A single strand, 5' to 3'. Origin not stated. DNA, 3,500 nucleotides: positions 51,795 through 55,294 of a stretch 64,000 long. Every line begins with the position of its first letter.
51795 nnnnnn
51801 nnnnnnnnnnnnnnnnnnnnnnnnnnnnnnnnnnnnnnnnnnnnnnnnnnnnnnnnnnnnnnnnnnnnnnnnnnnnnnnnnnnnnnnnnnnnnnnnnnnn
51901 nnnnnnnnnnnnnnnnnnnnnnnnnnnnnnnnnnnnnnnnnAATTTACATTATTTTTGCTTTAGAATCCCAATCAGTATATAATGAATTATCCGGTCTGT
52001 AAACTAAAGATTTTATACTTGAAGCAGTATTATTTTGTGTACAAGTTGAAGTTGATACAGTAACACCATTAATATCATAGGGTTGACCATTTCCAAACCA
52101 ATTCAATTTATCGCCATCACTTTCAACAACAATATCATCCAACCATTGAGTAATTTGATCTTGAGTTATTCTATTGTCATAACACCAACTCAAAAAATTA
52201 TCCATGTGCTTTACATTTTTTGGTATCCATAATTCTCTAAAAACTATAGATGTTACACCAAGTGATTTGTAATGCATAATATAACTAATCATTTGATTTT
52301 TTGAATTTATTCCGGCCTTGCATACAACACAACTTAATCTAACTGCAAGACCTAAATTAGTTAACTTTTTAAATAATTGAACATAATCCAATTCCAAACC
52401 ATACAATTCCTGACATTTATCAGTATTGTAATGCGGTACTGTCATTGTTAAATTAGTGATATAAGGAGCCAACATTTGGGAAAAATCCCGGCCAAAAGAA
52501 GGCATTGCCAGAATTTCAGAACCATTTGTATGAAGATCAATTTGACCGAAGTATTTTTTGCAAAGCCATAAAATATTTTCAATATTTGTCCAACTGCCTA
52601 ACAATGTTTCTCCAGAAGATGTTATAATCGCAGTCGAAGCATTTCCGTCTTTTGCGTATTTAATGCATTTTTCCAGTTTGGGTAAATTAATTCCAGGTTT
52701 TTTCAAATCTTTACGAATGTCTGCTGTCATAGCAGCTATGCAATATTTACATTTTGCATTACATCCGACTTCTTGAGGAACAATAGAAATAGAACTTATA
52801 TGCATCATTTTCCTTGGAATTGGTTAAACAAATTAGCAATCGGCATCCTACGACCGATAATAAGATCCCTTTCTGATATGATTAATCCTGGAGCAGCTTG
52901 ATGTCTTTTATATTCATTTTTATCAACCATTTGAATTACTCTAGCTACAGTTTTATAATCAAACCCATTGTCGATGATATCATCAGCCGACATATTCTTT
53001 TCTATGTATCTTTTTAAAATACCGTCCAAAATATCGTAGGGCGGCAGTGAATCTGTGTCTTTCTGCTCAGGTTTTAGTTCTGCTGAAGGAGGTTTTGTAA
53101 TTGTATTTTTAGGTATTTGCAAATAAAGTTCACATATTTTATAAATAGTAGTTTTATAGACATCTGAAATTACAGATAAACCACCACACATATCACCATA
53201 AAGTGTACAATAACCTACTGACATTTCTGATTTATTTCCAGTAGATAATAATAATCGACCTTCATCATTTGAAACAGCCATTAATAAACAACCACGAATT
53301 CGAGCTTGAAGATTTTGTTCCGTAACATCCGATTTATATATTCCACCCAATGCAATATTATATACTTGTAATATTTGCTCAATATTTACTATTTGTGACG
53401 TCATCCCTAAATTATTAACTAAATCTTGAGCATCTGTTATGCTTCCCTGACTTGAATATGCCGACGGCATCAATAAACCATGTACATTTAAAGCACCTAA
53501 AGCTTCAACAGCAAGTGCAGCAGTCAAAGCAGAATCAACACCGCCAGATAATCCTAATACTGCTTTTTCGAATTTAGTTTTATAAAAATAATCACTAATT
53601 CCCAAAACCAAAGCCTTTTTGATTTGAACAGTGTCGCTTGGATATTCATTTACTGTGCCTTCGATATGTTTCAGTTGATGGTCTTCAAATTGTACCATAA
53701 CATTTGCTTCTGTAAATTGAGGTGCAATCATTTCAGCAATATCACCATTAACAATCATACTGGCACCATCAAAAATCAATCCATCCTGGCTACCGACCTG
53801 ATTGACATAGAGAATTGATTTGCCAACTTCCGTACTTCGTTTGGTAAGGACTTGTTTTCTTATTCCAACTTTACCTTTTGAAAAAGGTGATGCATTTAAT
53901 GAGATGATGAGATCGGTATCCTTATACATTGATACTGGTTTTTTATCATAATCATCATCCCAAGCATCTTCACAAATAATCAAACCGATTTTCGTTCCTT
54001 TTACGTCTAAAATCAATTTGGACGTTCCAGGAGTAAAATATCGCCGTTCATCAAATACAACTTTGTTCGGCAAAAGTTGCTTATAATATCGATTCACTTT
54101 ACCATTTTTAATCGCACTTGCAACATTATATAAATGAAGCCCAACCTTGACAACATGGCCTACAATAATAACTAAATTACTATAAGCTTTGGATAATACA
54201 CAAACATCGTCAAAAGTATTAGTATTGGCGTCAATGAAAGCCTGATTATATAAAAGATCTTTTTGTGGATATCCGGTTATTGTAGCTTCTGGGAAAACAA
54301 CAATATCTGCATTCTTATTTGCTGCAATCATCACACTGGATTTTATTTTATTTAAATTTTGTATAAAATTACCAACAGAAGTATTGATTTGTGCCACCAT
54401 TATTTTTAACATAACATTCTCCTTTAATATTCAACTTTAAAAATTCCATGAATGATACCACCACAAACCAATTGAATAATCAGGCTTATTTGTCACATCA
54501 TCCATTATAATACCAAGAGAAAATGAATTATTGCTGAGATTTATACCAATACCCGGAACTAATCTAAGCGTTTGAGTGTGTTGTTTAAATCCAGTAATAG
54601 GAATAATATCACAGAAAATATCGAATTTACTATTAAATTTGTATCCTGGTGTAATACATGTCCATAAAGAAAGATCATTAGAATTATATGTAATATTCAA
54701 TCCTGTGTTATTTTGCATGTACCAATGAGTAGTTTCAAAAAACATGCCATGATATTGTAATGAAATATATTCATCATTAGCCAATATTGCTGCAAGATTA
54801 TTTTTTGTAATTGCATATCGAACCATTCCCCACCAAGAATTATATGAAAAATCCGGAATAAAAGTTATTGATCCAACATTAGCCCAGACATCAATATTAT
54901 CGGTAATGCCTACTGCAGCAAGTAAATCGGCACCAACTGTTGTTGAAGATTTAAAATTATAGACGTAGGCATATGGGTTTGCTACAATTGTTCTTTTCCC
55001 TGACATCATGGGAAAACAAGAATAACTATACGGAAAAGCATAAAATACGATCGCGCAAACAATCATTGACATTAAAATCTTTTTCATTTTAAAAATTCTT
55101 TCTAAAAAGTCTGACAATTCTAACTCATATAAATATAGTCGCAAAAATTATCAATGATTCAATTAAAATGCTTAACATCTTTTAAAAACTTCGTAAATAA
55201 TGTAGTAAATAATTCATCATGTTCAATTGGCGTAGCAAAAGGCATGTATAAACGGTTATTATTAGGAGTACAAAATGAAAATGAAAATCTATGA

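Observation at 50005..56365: Phage-encoded NAD+ salvage cluster: nicotinamidase-like hydrolase (39572..40528), PncB, NadE, Nudix ADP-ribose pyrophosphatase-like and NAD-dependent ligase (58954..60924)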

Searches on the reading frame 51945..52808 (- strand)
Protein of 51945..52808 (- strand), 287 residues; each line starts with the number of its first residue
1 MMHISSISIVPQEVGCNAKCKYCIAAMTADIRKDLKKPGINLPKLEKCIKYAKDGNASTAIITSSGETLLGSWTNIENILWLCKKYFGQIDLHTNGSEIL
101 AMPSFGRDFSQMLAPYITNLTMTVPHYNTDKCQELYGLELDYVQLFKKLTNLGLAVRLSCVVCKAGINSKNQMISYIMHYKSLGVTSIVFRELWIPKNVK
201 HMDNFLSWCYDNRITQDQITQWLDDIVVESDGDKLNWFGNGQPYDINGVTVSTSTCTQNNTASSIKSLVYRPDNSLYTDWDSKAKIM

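Call 4: search_protein_families(library=pfam, proteins=[window:51945-52808:-], max_evalue=0.01)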
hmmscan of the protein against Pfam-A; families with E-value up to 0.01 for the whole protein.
window:51945-52808:- (287 aa): 1 family
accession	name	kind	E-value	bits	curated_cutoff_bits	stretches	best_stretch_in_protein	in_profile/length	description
PF04055.27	Radical_SAM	-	0.00079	20.1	29.5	1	15-99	6-89/166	Radical SAM superfamily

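Call 7: search_protein_families(library=ncbifam, proteins=[window:51945-52808:-], max_evalue=0.01)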
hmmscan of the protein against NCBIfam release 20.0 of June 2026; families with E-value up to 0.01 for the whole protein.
window:51945-52808:- (287 aa): 6 families
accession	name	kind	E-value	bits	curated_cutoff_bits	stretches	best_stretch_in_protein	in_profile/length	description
TIGR04251.1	SCM_rSAM_ScmF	equivalog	6.2e-07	29.1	400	1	15-202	13-191/353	SynChlorMet cassette radical SAM/SPASM protein ScmF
NF038283.1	viperin_w_prok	equivalog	3.2e-05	23.2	180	1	16-123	12-113/281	viperin family antiviral radical SAM protein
TIGR02495.1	NrdG2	equivalog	5e-05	22.7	131.15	1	14-99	24-102/193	anaerobic ribonucleoside-triphosphate reductase activating protein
TIGR02493.1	PFLA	equivalog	0.00012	21.5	231.75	1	15-150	24-153/235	pyruvate formate-lyase-activating protein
TIGR00238.1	TIGR00238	subfamily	0.00065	18.8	199.2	1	9-206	116-300/331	KamA family radical SAM protein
NF010321.0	PRK13758.1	equivalog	0.0096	15.1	441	0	5-87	4-87/370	anaerobic sulfatase-maturase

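Call 8: search_protein_families(library=phrogs, proteins=[window:51945-52808:-], max_evalue=0.01)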
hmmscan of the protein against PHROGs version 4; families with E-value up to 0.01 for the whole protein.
window:51945-52808:- (287 aa): 2 families
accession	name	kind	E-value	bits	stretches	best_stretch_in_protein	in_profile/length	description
phrog_21308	-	other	4.6e-05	22.7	1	16-97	423-501/735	radical SAM domain-containing protein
phrog_2076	-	moron, auxiliary metabolic gene and host takeover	0.00038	21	1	15-97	40-123/247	QueE-like radical SAM domain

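Call 64: search_dna_similar(query=window:51945-52808:-, collection=phages, mode=protein, max_rows=15, max_evalue=0.001)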
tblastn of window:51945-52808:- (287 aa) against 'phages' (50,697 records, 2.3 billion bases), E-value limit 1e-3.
Records with a match: 1; places in all: 1; records where one place covers at least 80% of the query: 0.
Best place of each record, by identity: <60% 1.
By first word of the organism name: Dulem 1.
By host as written in the record: Eulemur fulvus collaris 1.
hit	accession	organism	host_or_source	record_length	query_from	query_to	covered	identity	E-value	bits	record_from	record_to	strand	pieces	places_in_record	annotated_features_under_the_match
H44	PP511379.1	Dulem virus 40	Eulemur fulvus collaris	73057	16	192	62%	25.5%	6e-9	62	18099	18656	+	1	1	molybdenum cofactor biosynthesis enzyme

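Call 81: search_protein_families(library=padloc, proteins=[window:51945-52808:-], max_evalue=0.001)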
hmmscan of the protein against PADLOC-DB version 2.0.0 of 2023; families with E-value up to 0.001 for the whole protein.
window:51945-52808:- (287 aa): 1 family
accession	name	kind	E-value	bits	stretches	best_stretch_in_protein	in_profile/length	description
PDLC02903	pVip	-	4.4e-07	27.6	1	16-180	10-161/257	Viperins not associated with kinases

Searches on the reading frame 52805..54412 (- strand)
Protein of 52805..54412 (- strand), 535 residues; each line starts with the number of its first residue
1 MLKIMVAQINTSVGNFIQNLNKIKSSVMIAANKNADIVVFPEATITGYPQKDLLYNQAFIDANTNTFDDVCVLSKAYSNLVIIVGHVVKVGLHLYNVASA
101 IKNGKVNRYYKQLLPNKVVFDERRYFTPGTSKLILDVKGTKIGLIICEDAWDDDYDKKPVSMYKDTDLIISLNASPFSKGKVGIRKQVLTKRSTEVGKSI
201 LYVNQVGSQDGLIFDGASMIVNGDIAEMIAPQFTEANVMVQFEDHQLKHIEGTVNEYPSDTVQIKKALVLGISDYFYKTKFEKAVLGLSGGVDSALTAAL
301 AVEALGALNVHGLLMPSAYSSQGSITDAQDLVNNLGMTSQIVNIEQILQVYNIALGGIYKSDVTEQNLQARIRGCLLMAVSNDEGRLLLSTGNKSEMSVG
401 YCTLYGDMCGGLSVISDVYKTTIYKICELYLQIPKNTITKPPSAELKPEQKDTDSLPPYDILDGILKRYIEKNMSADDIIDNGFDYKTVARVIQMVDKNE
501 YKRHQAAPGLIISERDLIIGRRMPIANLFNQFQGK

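Call 4: search_protein_families(library=pfam, proteins=[window:52805-54412:-], max_evalue=0.01)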
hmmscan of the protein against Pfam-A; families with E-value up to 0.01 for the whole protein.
window:52805-54412:- (535 aa): 3 families
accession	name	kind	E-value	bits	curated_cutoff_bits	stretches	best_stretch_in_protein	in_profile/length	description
PF02540.23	NAD_synthase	-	2.9e-75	253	21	1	266-506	3-242/242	NAD synthase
PF00795.27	CN_hydrolase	-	7.2e-21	75.1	23.2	1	6-228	4-231/256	Carbon-nitrogen hydrolase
PF03054.22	tRNA_Me_trans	-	0.0044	17.1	20.6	1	283-368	2-85/202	tRNA methyl transferase HUP domain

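Call 7: search_protein_families(library=ncbifam, proteins=[window:52805-54412:-], max_evalue=0.01)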
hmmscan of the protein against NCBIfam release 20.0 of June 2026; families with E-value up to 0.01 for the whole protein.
window:52805-54412:- (535 aa): 19 families
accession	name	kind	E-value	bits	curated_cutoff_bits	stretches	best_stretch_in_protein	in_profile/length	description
NF010588.0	PRK13981.1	equivalog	2.5e-190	633.5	479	1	2-531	5-544/546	NAD+ synthase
NF010587.0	PRK13980.1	equivalog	1.7e-64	217.6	255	1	260-504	10-253/267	NAD+ synthase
TIGR00552.1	nadE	equivalog_domain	3.7e-64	216.3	63.65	1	271-504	12-239/251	NAD(+) synthase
NF002730.0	PRK02628.1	equivalog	2.6e-44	151.5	473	2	2-223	13-256/677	NAD(+) synthase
NF002048.0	PRK00876.1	subfamily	7e-27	94.1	313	2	272-352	27-108/330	NAD(+) synthase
NF001979.1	PRK00768.1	equivalog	5.9e-15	55.5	250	1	271-467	27-237/266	NAD(+) synthase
TIGR03381.1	agmatine_aguB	equivalog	4.7e-12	45.8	410.25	1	5-151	4-154/279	N-carbamoylputrescine amidase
TIGR00268.2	TIGR00268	equivalog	3.2e-08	33.2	150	1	280-347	12-79/259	ATP-dependent sacrificial sulfur transferase LarE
NF040852.1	nitrile_Arch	equivalog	5.1e-08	32.4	500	1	3-230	2-221/262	nitrilase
NF033621.1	de_GSH_amidase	exception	6.3e-08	32.3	355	1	15-149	12-148/260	deaminated glutathione amidase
NF009803.0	PRK13287.1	equivalog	8.4e-07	28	406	1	10-229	33-243/333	formamidase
NF007757.0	PRK10438.1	equivalog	0.00013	21.3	249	1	33-232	33-220/256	amidohydrolase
NF009802.0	PRK13286.1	equivalog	0.00024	20.2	427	1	17-154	32-173/345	aliphatic amidase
NF001138.1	PRK00143.1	equivalog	0.00025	20.1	284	1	284-347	2-71/345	tRNA 2-thiouridine(34) synthase MnmA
NF000848.1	PRK00074.1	equivalog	0.0013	17.5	400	1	279-311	211-243/512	glutamine-hydrolyzing GMP synthase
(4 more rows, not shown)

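Call 8: search_protein_families(library=phrogs, proteins=[window:52805-54412:-], max_evalue=0.01)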
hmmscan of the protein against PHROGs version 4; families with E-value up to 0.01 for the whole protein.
window:52805-54412:- (535 aa): 5 families
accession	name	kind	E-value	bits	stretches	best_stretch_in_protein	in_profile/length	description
phrog_36784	-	other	5.9e-135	452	1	2-529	25-592/594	NAD synthetase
phrog_11189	-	other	1.2e-27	98.1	1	264-502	10-245/256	NAD synthetase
phrog_14201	-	unknown function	1.4e-12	48.5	1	2-230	1-221/258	-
phrog_424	-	moron, auxiliary metabolic gene and host takeover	0.0068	16.4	1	232-312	101-192/460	phosphoadenosine phosphosulfate reductase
phrog_15562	-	unknown function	0.0094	16.5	0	13-75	23-82/215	-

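Call 10: search_dna_similar(query=window:52805-54412:-, collection=phages, mode=protein, max_rows=30)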
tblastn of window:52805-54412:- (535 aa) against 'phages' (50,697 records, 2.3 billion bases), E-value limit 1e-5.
Records with a match: 42; places in all: 42; records where one place covers at least 80% of the query: 11.
Best place of each record, by identity: <60% 42.
By first word of the organism name: Bacteriophage 14; Acinetobacter 4; uncultured 4; Synechococcus 4; Listeria 3; Marine 3; Ralstonia 2; Agrobacterium 2; Pelagibacter 2; Prochlorococcus 2; and 2 more.
By host as written in the record: - 24; Listeria monocytogenes 3; Ralstonia solanacearum 2; Agrobacterium tumefaciens C58 2; Candidatus Pelagibacter ubique HTCC1062 2; Synechococcus str. WH8109 2; Prochlorococcus sp. MIT9515 2; Acinetobacter baumannii DSM 30007 2; and 3 more.
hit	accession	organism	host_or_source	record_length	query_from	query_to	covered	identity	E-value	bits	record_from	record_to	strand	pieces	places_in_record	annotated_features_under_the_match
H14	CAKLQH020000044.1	Acinetobacter phage MD-2021a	not known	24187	2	527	98%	42.0%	4e-121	398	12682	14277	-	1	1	nadE: Glutamine-dependent NAD(+) synthetase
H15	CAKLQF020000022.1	Acinetobacter phage MD-2021a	not known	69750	2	527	98%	42.0%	4e-121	398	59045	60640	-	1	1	nadE: Glutamine-dependent NAD(+) synthetase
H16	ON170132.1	Ralstonia phage YO079_2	Ralstonia solanacearum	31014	4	534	99%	40.3%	3e-121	398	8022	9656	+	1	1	record has no annotation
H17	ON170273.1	Ralstonia phage YO163_2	Ralstonia solanacearum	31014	4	534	99%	40.3%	3e-121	398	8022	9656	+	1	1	record has no annotation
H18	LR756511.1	uncultured phage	metagenomic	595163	2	525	98%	39.3%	4e-110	366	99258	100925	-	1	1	record has no annotation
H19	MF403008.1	Agrobacterium phage Atu_ph07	Agrobacterium tumefaciens C58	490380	1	529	99%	35.8%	5e-96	325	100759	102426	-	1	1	NAD synthetase | hypothetical protein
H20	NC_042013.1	Agrobacterium phage Atu_ph07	Agrobacterium tumefaciens C58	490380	1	529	99%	35.8%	5e-96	325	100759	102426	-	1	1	NAD synthetase | hypothetical protein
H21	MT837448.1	Bacteriophage sp.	human fecal samples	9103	2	529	99%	35.6%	2e-83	288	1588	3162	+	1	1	record has no annotation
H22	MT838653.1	Bacteriophage sp.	human fecal samples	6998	1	480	90%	30.8%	3e-50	191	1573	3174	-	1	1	record has no annotation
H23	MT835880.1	Bacteriophage sp.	human fecal samples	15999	3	466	87%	24.9%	4e-24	112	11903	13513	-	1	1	record has no annotation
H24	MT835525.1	Bacteriophage sp.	human fecal samples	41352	1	463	87%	24.0%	4e-26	119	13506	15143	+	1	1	record has no annotation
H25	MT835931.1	Bacteriophage sp.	human fecal samples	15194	1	423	79%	24.5%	1e-18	96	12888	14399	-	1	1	record has no annotation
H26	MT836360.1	Bacteriophage sp.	human fecal samples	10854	1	406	76%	25.2%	6e-22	106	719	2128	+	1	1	record has no annotation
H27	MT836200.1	Bacteriophage sp.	human fecal samples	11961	1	373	70%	23.4%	7e-13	78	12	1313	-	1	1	record has no annotation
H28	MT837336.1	Bacteriophage sp.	human fecal samples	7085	1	352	66%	24.3%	4e-15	85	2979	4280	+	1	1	record has no annotation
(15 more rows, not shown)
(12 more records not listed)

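Call 13: search_solved_structures(query=window:52805-54412:-, show_alignments=1)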
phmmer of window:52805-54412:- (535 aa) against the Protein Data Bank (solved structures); distinct sequences matched with E-value up to 0.001: 28.
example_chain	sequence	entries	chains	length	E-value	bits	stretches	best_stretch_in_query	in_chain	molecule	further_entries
5kha_A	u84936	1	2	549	1.9e-121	409.4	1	2-528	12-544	Glutamine-dependent NAD+ synthetase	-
4f4h_A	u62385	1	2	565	1.6e-115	389.8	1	3-529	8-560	Glutamine dependent NAD+ synthetase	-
3n05_A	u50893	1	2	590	9.7e-108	364.2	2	263-530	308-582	NH(3)-dependent NAD(+) synthetase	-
3ilv_A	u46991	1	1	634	1.1e-35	126.5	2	6-305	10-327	Glutamine-dependent NAD(+) synthetase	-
2e18_A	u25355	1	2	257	3.9e-31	111.5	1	282-519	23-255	NH(3)-dependent NAD(+) synthetase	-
1xng_A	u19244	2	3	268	6.4e-28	100.9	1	277-504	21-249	NH(3)-dependent NAD(+) synthetase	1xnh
3p52_A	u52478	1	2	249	1.4e-26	96.5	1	278-501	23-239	NH(3)-dependent NAD(+) synthetase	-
3fiu_A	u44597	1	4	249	3.2e-19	72.2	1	266-465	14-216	NH(3)-dependent NAD(+) synthetase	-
3dla_A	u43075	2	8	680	2.8e-18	69.1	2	268-426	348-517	Glutamine-dependent NAD(+) synthetase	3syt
6ofc_A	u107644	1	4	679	5e-18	68.2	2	268-426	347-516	Glutamine-dependent NAD(+) synthetase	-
3sdb_A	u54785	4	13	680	5.1e-18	68.2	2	268-426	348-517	Glutamine-dependent NAD(+) synthetase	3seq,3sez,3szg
6ofb_A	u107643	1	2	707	9.2e-11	44.3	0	353-449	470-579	Glutamine-dependent NAD(+) synthetase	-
4q16_A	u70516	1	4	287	1.8e-09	40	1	269-465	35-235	NH(3)-dependent NAD(+) synthetase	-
4xfd_A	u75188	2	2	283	4.8e-09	38.6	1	279-448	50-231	NH(3)-dependent NAD(+) synthetase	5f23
6kv3_A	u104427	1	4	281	1.1e-08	37.5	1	272-467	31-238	NH(3)-dependent NAD(+) synthetase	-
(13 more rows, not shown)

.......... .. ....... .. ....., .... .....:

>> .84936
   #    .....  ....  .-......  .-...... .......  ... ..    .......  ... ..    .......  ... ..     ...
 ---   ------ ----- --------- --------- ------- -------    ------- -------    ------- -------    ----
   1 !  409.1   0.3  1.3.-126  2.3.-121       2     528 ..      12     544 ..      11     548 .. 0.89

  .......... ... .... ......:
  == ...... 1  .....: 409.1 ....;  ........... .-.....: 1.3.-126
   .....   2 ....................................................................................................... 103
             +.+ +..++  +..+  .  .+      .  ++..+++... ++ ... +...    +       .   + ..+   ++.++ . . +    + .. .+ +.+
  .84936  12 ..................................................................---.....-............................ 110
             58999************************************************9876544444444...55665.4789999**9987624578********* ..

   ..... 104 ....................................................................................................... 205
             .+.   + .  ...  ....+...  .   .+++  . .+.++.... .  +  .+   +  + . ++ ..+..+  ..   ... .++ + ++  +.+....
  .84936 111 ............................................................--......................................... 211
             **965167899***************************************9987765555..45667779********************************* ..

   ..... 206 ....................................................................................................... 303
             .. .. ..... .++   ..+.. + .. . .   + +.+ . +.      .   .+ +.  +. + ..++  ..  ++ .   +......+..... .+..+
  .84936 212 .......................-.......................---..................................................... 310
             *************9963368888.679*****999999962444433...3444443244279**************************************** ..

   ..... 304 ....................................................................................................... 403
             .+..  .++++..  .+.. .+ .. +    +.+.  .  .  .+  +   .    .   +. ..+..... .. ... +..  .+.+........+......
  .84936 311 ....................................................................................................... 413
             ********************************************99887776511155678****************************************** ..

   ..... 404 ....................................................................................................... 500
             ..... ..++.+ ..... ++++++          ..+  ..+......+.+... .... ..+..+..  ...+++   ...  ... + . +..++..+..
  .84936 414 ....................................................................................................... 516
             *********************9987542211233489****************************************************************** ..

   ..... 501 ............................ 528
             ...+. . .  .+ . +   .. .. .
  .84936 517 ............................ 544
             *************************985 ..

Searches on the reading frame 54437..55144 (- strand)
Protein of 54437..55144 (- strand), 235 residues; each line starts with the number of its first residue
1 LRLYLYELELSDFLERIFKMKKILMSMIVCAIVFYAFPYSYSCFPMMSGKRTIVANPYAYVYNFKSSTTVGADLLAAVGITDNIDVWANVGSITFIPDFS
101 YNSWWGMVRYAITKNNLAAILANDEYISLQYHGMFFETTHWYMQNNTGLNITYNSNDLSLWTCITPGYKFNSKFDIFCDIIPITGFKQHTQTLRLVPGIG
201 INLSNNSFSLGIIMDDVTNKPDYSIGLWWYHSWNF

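Call 4: search_protein_families(library=pfam, proteins=[window:54437-55144:-], max_evalue=0.01)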
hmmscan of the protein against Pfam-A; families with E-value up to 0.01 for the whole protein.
window:54437-55144:- (235 aa): 0 families

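Call 7: search_protein_families(library=ncbifam, proteins=[window:54437-55144:-], max_evalue=0.01)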
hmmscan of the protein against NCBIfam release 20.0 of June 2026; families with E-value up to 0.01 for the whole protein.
window:54437-55144:- (235 aa): 0 families

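Call 8: search_protein_families(library=phrogs, proteins=[window:54437-55144:-], max_evalue=0.01)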
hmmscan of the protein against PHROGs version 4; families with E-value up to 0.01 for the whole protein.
window:54437-55144:- (235 aa): 0 families

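Call 65: search_dna_similar(query=window:54437-55144:-, collection=phages, mode=protein, max_rows=15, max_evalue=0.001)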
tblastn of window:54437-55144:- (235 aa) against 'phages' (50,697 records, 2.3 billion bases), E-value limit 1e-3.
No match.

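Call 67: find_homologous_proteins(query=window:54440-55087:-, max_evalue=0.001)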
Query seq(216 aa) (216 aa): 1 proteins with E <= 0.001 among 131 candidates.
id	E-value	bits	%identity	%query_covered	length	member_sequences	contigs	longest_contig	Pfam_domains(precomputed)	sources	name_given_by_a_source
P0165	4.0e-145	500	100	100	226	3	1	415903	-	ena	-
